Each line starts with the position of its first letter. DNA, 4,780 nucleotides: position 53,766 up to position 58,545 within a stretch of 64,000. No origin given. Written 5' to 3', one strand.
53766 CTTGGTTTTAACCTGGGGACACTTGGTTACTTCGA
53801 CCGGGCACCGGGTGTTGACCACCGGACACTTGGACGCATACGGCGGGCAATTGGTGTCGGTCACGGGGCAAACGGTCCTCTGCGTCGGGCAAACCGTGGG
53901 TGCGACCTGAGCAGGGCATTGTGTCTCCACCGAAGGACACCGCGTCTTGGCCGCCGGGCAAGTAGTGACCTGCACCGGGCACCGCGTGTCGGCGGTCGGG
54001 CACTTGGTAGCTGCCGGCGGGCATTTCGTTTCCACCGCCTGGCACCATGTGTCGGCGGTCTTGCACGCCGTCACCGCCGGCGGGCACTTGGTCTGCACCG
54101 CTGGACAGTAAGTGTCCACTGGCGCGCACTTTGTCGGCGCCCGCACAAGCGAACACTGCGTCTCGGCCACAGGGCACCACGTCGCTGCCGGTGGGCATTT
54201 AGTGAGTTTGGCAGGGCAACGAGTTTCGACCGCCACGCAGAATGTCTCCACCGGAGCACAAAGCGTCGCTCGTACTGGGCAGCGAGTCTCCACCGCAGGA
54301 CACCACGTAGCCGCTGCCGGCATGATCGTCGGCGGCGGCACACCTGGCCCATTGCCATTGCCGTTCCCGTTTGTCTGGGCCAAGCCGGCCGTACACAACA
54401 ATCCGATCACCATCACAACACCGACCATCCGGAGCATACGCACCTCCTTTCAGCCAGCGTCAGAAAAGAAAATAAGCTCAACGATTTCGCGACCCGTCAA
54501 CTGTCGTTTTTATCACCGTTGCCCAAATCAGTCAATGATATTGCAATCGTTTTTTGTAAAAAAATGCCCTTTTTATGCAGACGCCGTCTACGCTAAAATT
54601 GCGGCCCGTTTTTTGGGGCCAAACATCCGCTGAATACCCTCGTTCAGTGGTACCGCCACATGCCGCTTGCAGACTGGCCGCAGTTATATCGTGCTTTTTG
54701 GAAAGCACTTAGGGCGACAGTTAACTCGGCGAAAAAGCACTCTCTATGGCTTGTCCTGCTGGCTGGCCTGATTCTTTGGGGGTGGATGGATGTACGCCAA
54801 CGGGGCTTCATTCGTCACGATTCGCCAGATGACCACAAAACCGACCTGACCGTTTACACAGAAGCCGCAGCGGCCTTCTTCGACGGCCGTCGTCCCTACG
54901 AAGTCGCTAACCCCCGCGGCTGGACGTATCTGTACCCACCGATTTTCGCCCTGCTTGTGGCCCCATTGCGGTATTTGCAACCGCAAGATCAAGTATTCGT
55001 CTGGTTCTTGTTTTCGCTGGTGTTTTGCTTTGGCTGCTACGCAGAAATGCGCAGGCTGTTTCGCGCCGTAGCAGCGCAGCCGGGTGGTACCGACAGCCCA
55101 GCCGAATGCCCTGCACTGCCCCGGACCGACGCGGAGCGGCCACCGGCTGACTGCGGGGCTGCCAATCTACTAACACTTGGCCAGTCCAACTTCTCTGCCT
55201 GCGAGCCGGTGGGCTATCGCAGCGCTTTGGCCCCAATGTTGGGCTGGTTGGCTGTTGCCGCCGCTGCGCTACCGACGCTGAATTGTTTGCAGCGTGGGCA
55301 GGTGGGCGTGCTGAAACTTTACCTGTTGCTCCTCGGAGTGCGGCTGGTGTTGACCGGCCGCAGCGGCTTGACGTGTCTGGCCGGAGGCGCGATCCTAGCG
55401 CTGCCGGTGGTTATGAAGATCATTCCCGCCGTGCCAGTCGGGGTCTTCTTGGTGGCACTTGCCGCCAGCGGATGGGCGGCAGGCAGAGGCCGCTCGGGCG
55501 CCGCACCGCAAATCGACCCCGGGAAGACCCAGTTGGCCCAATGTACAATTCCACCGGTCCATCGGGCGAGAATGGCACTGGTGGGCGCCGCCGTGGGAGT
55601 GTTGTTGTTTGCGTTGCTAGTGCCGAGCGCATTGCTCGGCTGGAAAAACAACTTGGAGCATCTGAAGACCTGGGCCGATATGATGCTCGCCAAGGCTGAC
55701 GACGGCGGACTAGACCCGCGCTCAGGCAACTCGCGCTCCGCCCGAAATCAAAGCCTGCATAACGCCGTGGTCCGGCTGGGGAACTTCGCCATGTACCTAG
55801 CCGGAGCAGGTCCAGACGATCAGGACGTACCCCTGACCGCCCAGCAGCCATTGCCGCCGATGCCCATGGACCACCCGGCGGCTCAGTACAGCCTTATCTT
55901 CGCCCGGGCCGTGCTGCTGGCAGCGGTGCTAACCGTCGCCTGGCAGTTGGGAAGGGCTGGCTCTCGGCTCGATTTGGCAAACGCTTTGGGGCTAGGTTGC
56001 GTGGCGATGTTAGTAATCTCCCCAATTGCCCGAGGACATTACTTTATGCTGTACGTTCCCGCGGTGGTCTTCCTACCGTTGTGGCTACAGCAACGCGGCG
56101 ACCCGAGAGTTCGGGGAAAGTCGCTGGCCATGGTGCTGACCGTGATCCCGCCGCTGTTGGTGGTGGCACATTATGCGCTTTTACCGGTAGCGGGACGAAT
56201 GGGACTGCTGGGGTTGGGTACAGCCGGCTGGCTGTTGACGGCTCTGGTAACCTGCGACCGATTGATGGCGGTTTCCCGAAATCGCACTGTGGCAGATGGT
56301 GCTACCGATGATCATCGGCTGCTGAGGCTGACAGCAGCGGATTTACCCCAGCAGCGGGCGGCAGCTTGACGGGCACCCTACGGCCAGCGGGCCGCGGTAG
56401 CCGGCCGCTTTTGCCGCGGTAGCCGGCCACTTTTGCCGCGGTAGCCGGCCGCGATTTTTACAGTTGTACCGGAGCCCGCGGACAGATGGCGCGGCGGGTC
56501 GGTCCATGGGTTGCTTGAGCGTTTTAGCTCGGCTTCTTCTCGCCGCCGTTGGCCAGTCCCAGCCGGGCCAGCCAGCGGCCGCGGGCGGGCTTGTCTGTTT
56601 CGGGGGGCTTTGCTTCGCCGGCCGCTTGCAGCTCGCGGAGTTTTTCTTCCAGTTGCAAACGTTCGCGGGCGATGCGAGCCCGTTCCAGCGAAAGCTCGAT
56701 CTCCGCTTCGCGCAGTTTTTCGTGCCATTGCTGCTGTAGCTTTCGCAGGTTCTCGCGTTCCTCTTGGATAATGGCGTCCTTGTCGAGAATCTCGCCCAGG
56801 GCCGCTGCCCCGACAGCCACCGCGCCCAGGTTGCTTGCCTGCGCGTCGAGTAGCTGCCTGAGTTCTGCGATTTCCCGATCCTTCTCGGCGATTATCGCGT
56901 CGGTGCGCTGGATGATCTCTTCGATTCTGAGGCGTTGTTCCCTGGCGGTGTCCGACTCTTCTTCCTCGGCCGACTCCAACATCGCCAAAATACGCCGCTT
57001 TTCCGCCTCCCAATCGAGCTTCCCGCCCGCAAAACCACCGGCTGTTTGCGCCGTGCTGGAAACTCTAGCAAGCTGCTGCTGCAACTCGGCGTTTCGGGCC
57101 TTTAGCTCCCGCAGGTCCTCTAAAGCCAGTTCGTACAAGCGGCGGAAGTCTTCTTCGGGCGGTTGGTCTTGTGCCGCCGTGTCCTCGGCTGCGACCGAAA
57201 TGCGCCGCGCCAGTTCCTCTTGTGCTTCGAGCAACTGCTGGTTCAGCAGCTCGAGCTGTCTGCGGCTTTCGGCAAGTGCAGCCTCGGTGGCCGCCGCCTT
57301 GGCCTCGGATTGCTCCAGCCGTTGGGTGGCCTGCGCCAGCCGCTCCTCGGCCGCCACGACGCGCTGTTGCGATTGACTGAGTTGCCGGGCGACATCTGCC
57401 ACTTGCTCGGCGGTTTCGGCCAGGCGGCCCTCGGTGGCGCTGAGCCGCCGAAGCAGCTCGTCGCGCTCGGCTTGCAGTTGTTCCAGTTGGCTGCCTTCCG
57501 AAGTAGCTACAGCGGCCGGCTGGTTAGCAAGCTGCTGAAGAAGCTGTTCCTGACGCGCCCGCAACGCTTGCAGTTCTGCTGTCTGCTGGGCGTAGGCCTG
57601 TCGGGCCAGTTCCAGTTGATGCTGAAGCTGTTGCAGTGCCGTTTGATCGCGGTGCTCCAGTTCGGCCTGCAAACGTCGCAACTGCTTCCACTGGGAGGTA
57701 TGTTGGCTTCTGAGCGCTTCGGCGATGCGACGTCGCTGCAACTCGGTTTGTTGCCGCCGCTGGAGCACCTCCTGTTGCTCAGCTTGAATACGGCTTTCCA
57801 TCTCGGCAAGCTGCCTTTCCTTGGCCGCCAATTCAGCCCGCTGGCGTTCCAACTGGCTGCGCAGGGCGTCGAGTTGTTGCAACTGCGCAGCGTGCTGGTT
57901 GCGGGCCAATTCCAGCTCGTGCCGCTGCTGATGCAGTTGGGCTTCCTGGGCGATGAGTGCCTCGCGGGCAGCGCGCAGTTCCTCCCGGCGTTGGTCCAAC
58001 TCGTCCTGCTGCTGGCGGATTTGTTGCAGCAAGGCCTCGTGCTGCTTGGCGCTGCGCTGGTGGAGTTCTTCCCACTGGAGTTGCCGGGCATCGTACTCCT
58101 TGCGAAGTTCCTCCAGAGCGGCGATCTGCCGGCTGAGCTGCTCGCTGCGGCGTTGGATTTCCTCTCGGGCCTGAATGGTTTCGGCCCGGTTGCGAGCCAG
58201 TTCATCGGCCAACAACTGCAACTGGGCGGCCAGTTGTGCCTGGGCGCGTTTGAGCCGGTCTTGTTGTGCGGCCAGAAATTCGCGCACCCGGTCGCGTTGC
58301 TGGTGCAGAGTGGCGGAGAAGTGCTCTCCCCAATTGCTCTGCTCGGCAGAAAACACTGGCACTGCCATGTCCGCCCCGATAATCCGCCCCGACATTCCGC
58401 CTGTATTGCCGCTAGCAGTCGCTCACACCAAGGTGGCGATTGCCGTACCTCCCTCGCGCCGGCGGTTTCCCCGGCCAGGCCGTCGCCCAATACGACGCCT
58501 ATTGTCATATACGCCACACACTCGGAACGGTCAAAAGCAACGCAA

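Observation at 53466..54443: Secreted protein composed almost entirely of about 35 'CPxxxTx' heptads (one Cys plus one Thr every 7 residues)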

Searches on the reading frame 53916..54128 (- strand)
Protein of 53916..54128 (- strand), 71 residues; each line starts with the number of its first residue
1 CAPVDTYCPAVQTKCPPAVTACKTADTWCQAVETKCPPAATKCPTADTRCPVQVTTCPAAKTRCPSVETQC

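Call 39: find_homologous_proteins(query=A1, max_evalue=0.00001)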
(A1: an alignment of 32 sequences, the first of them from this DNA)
Query A1 (32 sequences) (71 aa, profile of the alignment): 8 proteins with E <= 0.00001 among 2782 candidates.
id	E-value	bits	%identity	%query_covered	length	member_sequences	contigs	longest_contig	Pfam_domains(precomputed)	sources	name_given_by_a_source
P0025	8.4e-12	63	47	94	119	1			-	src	-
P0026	2.5e-11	61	38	90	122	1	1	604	-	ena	-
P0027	1.8e-10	58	52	73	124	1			-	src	-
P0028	5.5e-9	54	47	83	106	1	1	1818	-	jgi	jgi:hypothetical protein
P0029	7.2e-9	53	54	73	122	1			-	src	-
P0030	1.1e-8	53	55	62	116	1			-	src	-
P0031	1.2e-7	49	48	70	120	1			-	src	-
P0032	9.2e-7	46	62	58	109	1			-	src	-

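Call 47: predict_structure(alignment_id=A1)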
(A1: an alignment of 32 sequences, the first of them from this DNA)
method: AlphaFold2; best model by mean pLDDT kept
length: 71 residues; sequences in the alignment: 32
mean_pLDDT: 74.5   pTM: 0.49
mean pLDDT of the five models: 74.5, 53.9, 33.8, 33.0, 30.1
residues with pLDDT >= 90: 0; 70-90: 47; 50-70: 24; < 50: 0
segments of 3 or more residues with pLDDT < 50: none
pLDDT, mean of each block of 10 residues (from residue 1): 73 75 74 71 81 69 80 64
secondary structure, 60 per line:
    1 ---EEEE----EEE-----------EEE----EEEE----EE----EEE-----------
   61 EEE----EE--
elements in order: E4-7 E12-14 E26-28 E33-36 E47-49 E61-63

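Call 49: search_protein_representatives(alignment_id=A1)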
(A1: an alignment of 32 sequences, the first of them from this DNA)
Query: 32 sequences, 71 profile positions. Proteins with E-value up to 0.001 (for the whole library): 692; up to 1e-10: 188; up to 1e-30: 46. The best 150 are listed.
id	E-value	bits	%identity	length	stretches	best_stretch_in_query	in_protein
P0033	6.9e-101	346.4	-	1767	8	3-71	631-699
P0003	9.7e-85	294.7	-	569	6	2-71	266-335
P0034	3.1e-80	280.2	-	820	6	1-71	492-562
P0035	4.8e-75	263.6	-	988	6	1-71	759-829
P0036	2.7e-73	258.0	-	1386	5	1-71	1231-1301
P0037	2.2e-68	242.3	-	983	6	2-67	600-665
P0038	7.0e-68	240.6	-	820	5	1-71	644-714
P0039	7.4e-66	234.2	-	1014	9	5-66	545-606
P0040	1.8e-64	229.7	-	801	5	1-71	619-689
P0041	1.8e-63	226.5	-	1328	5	1-71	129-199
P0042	3.0e-59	213.0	-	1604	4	1-71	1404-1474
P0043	2.9e-58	209.8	-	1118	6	1-66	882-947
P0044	2.7e-56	203.5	-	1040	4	1-71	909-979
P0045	6.5e-56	202.3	-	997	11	9-66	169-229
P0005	1.4e-52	191.6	-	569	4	1-71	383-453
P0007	6.6e-52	189.5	-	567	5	1-71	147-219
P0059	5.3e-38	144.9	-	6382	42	2-71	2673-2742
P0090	1.6e-23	98.5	-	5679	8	9-60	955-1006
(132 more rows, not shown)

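Call 50: fold_search(model_id=the predicted structure, library=pdb)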
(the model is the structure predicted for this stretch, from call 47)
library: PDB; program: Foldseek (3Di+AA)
matches with E <= 10: 11; with E <= 0.001: 0
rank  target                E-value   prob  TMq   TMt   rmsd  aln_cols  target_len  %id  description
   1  5bpu_A                3.3e+00  0.07  0.39  0.29   7.0        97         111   10  Crystal structure of Norrin, a Wnt signalling activator, Crystal Form I (released 2015-07-01)
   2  5cl1_A                3.6e+00  0.06  0.37  0.09   8.2        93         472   10  Complex structure of Norrin with human Frizzled 4 (released 2015-08-12)
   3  5bpu_E                3.8e+00  0.04  0.33  0.26   8.9       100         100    8  Crystal structure of Norrin, a Wnt signalling activator, Crystal Form I (released 2015-07-01)
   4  5bpu_C                4.7e+00  0.06  0.39  0.31   6.7        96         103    9  Crystal structure of Norrin, a Wnt signalling activator, Crystal Form I (released 2015-07-01)
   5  5dwu_B                7.5e+00  0.01  0.24  0.13  12.6        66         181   12  Beta common receptor in complex with a Fab (released 2015-12-30)
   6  1egj_A                7.5e+00  0.01  0.19  0.15  13.4        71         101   11  DOMAIN 4 OF THE BETA COMMON CHAIN IN COMPLEX WITH AN ANTIBODY (released 2001-02-15)
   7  5bq8_B                8.0e+00  0.04  0.39  0.31   6.4        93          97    8  Crystal structure of Norrin, a Wnt signalling activator, Crystal Form II (released 2015-07-01)
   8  4my2_A                8.0e+00  0.04  0.36  0.09   6.9        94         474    8  Crystal Structure of Norrin in fusion with Maltose Binding Protein (released 2013-11-13)
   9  8zdm_2                8.0e+00  0.01  0.18  0.05  18.0        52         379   12  Cryo-EM structure of Mycobacteriophage Douge genome-free vertex (gp8) (released 2025-07-16)
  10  5m1j_A1               8.6e+00  0.01  0.26  0.07   9.6        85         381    5  Nonstop ribosomal complex bound with Dom34 and Hbs1 (released 2017-01-18)
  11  6nmy_D                8.6e+00  0.01  0.19  0.10  13.6        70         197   10  A Cytokine-receptor complex (released 2020-01-22)

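Call 83: list_cluster_members(proteins=[P0033, P0034, P0035, P0036, P0037, P0041, P0059, P0007, P0014, P0090])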
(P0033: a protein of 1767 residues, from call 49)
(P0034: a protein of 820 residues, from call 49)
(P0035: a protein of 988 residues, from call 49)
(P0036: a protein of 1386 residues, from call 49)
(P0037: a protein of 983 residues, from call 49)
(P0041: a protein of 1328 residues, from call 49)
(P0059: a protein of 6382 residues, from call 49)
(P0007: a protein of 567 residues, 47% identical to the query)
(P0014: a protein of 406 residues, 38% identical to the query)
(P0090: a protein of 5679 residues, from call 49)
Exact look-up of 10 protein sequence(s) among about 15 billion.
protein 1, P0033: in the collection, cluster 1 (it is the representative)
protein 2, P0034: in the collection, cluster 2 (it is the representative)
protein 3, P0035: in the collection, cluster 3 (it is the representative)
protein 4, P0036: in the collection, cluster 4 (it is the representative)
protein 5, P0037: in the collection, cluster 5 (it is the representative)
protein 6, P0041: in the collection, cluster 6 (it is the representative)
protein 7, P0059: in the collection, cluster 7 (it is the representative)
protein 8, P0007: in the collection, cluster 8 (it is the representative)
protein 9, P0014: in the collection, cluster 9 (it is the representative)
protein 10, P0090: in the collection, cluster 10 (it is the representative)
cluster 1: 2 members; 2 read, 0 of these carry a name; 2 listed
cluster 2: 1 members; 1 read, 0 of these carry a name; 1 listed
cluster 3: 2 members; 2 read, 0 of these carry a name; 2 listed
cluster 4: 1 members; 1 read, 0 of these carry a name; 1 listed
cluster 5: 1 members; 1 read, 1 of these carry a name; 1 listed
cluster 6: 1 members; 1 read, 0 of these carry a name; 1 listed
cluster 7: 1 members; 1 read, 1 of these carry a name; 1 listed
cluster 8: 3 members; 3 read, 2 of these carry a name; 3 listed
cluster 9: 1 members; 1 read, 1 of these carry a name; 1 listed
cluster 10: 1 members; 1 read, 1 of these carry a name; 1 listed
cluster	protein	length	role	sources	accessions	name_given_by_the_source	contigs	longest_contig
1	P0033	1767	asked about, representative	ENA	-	-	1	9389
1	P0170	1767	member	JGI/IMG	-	-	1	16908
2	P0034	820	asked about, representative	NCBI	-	-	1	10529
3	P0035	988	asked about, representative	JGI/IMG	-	-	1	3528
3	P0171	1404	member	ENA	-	-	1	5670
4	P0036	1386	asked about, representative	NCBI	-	-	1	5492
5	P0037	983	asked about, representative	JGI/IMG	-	hypothetical protein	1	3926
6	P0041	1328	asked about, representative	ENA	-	-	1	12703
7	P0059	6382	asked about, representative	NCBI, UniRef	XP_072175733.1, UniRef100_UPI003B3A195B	uncharacterized protein [Diadema setosum] | uncharacterized protein n=1 Tax=Diadema setosum TaxID=31175 RepID=UPI003B3A195B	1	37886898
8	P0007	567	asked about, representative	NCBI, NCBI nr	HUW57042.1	MAG TPA: hypothetical protein VMZ92_10430, partial [Planctomycetota bacterium] | hypothetical protein [Planctomycetota bacterium]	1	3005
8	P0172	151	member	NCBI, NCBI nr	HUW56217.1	MAG TPA: hypothetical protein VMZ92_06245, partial [Planctomycetota bacterium] | hypothetical protein [Planctomycetota bacterium]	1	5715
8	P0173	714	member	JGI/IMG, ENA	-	-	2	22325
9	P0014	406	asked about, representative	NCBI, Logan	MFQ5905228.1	MAG: T9SS type A sorting domain-containing protein [bacterium]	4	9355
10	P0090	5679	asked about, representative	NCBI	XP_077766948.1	protein AHNAK2 [Canis aureus]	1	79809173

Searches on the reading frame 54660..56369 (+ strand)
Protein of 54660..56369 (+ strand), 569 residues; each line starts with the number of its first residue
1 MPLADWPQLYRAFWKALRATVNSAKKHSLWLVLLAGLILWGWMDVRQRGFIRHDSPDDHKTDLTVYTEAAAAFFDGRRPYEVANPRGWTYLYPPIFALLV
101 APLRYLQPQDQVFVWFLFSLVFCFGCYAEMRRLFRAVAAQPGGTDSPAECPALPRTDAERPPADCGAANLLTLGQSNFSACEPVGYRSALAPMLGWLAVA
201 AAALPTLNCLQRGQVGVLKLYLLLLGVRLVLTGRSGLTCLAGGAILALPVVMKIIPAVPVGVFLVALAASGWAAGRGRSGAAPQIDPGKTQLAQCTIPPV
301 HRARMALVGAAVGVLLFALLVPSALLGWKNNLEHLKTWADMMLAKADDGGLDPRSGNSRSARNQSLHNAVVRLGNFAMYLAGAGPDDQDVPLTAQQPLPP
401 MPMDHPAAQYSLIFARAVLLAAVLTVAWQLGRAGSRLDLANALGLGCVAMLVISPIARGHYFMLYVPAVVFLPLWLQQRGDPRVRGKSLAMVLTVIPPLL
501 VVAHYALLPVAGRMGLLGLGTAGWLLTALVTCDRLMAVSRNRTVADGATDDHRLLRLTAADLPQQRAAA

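Call 13: search_protein_families(library=pfam, proteins=[window:54660-56369:+], max_evalue=0.01)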
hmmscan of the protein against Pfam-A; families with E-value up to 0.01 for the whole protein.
window:54660-56369:+ (569 aa): 1 family
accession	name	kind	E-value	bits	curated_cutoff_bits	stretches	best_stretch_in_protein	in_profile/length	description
PF09594.16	GT87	-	2.7e-08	34.3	25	2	90-273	1-130/237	Glycosyltransferase family 87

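Call 32: find_encoding_contigs(protein=window:54660-56369:+, flank=3000, max_places=3)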
Protein window:54660-56369:+ (569 aa): no gene with exactly this product is on record in the collection.

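Call 44: search_protein_families(library=ncbifam, proteins=[window:54660-56369:+], max_evalue=0.01)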
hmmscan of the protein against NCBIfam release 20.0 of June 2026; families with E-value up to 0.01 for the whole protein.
window:54660-56369:+ (569 aa): 0 families

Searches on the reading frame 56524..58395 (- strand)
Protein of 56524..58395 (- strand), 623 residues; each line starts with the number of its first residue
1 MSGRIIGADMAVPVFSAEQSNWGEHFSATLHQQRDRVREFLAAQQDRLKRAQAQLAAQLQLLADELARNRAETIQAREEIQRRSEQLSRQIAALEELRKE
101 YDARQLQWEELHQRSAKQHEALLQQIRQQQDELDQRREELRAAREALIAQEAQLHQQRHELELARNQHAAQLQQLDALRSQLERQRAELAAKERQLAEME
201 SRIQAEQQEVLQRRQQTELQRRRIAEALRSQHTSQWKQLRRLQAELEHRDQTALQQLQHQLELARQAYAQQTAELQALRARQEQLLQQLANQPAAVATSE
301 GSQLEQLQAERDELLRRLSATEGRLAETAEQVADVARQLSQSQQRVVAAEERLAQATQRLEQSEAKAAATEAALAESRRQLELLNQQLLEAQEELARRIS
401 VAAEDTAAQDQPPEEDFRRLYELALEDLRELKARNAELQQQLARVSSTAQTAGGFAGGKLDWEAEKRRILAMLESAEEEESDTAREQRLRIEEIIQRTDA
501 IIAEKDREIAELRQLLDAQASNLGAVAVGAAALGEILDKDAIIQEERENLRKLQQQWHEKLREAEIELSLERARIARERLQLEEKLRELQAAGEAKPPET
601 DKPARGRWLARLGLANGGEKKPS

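Call 13: search_protein_families(library=pfam, proteins=[window:56524-58395:-], max_evalue=0.01)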
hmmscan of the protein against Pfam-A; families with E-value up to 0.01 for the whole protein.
window:56524-58395:- (623 aa): 0 families

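Call 44: search_protein_families(library=ncbifam, proteins=[window:56524-58395:-], max_evalue=0.01)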
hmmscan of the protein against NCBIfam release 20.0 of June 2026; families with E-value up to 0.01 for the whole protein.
window:56524-58395:- (623 aa): 2 families
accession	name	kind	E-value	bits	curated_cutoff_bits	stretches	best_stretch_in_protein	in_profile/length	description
TIGR02168.1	SMC_prok_B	equivalog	1.1e-05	23.4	567.35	1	49-331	678-960/1181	chromosome segregation protein SMC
TIGR02169.1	SMC_prok_A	equivalog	5.6e-05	21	729.4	1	170-452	228-503/1165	chromosome segregation protein SMC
